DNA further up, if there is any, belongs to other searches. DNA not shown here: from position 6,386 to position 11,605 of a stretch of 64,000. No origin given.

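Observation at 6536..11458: Orphan 1,640-aa low-GC gene with NTPase / helical array / PLD-like layout: candidate new single-gene conflict or defence system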

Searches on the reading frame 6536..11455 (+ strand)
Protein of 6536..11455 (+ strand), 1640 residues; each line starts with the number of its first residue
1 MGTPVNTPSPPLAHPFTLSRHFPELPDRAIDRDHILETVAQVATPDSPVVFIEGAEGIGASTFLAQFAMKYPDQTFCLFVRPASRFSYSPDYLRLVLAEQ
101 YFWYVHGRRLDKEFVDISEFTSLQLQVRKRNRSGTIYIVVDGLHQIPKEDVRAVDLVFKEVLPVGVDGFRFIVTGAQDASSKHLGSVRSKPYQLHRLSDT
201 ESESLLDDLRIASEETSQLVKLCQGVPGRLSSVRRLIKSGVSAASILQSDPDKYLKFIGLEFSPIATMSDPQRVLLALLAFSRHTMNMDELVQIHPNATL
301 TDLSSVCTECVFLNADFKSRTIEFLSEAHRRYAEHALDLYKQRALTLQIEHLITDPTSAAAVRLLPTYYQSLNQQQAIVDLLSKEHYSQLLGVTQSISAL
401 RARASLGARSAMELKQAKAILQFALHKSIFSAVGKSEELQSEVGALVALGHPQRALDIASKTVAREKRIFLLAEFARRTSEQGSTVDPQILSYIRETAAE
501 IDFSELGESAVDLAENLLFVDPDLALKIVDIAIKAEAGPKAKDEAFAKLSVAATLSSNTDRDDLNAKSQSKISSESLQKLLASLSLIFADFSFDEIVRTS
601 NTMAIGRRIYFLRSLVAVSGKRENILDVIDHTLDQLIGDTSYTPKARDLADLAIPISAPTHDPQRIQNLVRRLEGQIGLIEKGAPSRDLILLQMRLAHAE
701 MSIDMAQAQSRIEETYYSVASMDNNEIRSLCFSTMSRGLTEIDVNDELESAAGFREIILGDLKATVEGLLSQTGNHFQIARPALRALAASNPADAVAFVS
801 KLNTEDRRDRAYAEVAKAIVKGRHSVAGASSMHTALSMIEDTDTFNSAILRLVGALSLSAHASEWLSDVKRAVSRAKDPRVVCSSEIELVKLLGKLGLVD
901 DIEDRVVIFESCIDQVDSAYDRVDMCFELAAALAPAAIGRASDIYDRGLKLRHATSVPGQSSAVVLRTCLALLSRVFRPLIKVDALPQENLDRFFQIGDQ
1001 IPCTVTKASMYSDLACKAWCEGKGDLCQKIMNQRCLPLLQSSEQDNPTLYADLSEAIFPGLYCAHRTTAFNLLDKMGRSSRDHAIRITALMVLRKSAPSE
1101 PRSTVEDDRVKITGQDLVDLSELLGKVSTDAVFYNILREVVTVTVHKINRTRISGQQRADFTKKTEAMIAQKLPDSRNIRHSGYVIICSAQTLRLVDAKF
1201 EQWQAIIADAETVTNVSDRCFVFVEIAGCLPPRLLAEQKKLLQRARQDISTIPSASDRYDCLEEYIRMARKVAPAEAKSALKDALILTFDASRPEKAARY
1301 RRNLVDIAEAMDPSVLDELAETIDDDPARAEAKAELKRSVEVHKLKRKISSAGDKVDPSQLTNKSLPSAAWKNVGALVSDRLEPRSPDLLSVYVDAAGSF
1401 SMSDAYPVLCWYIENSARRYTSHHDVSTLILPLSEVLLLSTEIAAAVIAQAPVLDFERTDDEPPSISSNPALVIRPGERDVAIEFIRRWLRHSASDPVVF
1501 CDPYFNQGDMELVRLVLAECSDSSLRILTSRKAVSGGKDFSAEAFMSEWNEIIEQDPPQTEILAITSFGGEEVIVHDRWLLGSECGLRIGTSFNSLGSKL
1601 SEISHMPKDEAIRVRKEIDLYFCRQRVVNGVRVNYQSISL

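Call 6: search_protein_families(library=pfam, proteins=[window:6536-11455:+], max_evalue=1)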
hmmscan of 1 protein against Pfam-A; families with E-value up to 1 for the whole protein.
window:6536-11455:+ (1640 aa): 3 families
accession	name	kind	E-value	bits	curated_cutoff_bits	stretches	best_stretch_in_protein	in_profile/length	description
PF13191.12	AAA_16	-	0.0032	18.4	32.6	1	28-152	5-150/167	AAA ATPase domain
PF14938.12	SNAP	-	0.11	12.3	25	0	1261-1310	77-126/282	Soluble NSF attachment protein, SNAP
PF25199.1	nSTAND_NTPase5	-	0.13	12.5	34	1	34-74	27-69/145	Novel STAND NTPase 5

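Call 7: search_protein_families(library=padloc, proteins=[window:6536-11455:+], max_evalue=1)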
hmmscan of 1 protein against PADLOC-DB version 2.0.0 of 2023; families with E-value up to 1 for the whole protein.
window:6536-11455:+ (1640 aa): 0 families

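Call 8: search_protein_families(library=ncbifam, proteins=[window:6536-11455:+], max_evalue=1)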
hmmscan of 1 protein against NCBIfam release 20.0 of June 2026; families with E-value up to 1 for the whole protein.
window:6536-11455:+ (1640 aa): 3 families
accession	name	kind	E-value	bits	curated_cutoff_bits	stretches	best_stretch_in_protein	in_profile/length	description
NF040700.1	VPA1262_N_dom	domain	1.4e-09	37.3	80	1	1477-1619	321-473/478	VPA1262 family N-terminal domain-containing protein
NF040699.1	VPA1262_fam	subfamily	0.034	12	325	1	1483-1581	397-499/1026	VPA1262 family protein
TIGR02053.1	MerA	equivalog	0.073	12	454.45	1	360-423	67-130/465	mercury(II) reductase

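Call 9: find_homologous_proteins(query=window:6536-11455:+, max_evalue=0.001)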
Query window:6536-11455:+ (1640 aa): 93 proteins with E <= 0.001 among 8000 candidates.
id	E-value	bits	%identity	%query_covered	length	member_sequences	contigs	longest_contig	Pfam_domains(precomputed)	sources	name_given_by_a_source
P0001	0.0e+0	3611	100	100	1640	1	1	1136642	-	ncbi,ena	-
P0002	0.0e+0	2145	59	99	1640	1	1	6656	-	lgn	-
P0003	0.0e+0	1932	55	100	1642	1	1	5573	PF13191.13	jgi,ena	-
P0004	0.0e+0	1885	54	99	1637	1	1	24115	-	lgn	-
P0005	0.0e+0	1868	53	99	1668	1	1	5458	-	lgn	-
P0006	0.0e+0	1842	53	99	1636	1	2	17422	-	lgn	-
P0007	0.0e+0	1820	52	99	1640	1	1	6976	-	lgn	-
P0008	0.0e+0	1816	52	99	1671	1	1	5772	PF13191.13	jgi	-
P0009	0.0e+0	1726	50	99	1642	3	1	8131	-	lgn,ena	-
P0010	0.0e+0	1708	50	99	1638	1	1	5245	-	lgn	-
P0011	0.0e+0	1671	48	99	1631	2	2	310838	-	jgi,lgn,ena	-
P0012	0.0e+0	1664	48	99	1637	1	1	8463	-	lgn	-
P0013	0.0e+0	1535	45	100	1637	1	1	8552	-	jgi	-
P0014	0.0e+0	1459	42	100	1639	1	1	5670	-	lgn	-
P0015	0.0e+0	1445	43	99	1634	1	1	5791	-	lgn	-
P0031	0.0e+0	1218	38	100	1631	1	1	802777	-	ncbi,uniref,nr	ncbi:hypothetical protein [Solimonas fluminis]|uniref:hypothetical protein n=1 Tax=Solimonas flumini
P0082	2.9e-275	935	33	99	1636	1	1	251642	PF13191.13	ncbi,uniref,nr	ncbi:hypothetical protein [Caballeronia sp. GAWG2-1]|uniref:hypothetical protein n=1 Tax=Caballeroni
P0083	4.4e-272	925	32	98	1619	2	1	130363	-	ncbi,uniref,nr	ncbi:hypothetical protein V2I75_16815 [Pseudomonas viridiflava]|uniref:hypothetical protein n=1 Tax=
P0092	1.9e-162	561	27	98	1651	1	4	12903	PF13401.13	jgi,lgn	jgi:hypothetical protein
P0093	3.8e-136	474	24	98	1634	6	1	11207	PF05729.19,PF13401.13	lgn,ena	-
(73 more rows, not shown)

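Call 10: search_solved_structures(query=window:6536-11455:+, max_evalue=1)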
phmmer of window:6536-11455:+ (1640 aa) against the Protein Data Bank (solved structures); distinct sequences matched with E-value up to 1: 0.

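Call 14: search_solved_structures(query=A1, max_evalue=10, show_alignments=2)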
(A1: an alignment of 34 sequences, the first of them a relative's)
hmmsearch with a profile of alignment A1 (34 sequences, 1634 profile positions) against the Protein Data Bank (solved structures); distinct sequences matched with E-value up to 10: 5.
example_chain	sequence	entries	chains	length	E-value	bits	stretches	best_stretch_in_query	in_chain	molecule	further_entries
3zpj_A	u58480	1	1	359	0.00043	20.8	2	786-848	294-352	TON_1535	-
5cwh_A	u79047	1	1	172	0.023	15.1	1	813-937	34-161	Designed helical repeat protein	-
1x0t_A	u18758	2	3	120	0.089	13.1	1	910-966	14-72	Ribonuclease P protein component 4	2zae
9e6q_AX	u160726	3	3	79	0.52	10.6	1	184-245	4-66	Large ribosomal subunit protein uL29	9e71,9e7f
5h7c_A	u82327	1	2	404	1.8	8.8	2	800-937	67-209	Immunoglobulin G-binding protein A, DHR14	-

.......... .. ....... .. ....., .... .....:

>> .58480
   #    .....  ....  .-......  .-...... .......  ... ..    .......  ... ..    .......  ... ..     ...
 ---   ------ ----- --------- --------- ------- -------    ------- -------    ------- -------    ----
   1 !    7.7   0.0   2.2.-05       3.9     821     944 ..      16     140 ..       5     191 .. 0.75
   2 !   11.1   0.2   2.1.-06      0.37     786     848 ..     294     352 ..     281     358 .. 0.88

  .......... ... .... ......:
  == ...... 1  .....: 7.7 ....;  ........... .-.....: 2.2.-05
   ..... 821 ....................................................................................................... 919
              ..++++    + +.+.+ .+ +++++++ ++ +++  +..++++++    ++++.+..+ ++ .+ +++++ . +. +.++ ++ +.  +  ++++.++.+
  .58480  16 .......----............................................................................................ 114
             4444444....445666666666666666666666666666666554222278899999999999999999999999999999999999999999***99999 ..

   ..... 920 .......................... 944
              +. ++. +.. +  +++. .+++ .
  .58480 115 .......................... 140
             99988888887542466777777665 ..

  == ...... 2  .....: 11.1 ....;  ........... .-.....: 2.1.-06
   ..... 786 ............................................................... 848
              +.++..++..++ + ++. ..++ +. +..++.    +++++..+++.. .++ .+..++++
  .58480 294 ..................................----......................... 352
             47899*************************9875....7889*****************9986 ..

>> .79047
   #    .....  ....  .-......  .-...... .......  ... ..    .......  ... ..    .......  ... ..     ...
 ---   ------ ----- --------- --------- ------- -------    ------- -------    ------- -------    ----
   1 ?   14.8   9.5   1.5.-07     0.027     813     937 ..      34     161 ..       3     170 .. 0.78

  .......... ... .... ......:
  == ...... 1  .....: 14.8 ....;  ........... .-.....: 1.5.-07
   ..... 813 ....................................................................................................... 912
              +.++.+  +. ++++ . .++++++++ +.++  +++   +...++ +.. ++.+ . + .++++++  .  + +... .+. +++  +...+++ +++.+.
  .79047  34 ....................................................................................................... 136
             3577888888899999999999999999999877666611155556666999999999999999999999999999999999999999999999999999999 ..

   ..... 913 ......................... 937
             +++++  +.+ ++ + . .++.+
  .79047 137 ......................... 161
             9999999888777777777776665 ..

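Call 24: find_encoding_contigs(protein=P0001, flank=10000, max_places=3)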
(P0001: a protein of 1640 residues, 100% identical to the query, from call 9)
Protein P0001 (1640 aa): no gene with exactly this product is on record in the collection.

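Call 25: find_encoding_contigs(protein=P0031, flank=10000, max_places=3)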
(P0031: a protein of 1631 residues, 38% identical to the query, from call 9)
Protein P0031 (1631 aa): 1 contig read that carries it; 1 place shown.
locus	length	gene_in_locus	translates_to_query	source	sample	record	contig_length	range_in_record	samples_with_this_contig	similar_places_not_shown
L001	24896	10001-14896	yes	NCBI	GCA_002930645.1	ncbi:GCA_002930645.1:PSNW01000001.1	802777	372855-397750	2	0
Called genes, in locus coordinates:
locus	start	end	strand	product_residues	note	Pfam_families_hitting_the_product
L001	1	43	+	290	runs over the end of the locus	PF01370:Epimerase, PF04321:RmlD_sub_bind, PF02719:Polysacc_synt_2 (weak), PF16363:GDP_Man_Dehyd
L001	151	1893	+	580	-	PF02771:Acyl-CoA_dh_N, PF02770:Acyl-CoA_dh_M, PF00441:Acyl-CoA_dh_1, PF22924:ACOX_C_alpha1, PF08028:Acyl-CoA_dh_2 (weak), PF12806:Acyl-CoA_dh_C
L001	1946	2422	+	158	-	PF00255:GSHPx, PF00578:AhpC-TSA (weak)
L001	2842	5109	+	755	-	PF05116:S6PP, PF08282:Hydrolase_3, PF00982:Glyco_transf_20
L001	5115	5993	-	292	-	PF04228:Zn_peptidase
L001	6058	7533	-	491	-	PF00440:TetR_N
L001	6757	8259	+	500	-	-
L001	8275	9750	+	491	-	PF01266:DAO (weak), PF07992:Pyr_redox_2 (weak), PF12831:FAD_oxidored (weak), PF13450:NAD_binding_8, PF01593:Amino_oxidase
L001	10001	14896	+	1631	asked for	-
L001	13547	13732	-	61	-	-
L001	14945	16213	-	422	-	PF07394:DUF1501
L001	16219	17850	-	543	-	PF08811:DUF1800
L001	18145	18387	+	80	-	-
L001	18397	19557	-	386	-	PF01702:TGT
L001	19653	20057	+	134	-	PF09394:Inhibitor_I42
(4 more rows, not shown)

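Call 29: find_encoding_contigs(protein=P0093, flank=10000, max_places=4)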
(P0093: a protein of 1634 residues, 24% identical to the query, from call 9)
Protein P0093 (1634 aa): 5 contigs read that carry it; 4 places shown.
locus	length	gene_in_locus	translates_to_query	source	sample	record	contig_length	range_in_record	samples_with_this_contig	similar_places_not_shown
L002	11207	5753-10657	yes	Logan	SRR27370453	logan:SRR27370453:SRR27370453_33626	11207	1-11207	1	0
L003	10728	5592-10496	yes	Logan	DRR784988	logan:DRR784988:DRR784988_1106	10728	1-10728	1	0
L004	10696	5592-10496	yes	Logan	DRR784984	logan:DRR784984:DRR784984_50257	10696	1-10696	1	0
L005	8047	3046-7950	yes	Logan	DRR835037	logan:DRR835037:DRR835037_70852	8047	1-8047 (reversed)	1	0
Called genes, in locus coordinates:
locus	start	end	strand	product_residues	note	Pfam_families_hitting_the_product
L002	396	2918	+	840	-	PF01555:N6_N4_Mtase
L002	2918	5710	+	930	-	PF04851:ResIII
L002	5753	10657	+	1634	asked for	PF05729:NACHT (faint), PF13401:AAA_22 (faint)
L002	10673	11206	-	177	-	?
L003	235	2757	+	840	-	PF01555:N6_N4_Mtase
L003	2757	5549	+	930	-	PF04851:ResIII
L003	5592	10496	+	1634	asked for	PF05729:NACHT (faint), PF13401:AAA_22 (faint)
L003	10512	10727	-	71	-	?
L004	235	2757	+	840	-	PF01555:N6_N4_Mtase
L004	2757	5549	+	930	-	PF04851:ResIII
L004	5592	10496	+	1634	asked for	PF05729:NACHT (faint), PF13401:AAA_22 (faint)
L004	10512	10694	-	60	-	?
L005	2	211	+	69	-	?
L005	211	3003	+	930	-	PF04851:ResIII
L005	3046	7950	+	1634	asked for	PF05729:NACHT (faint), PF13401:AAA_22 (faint)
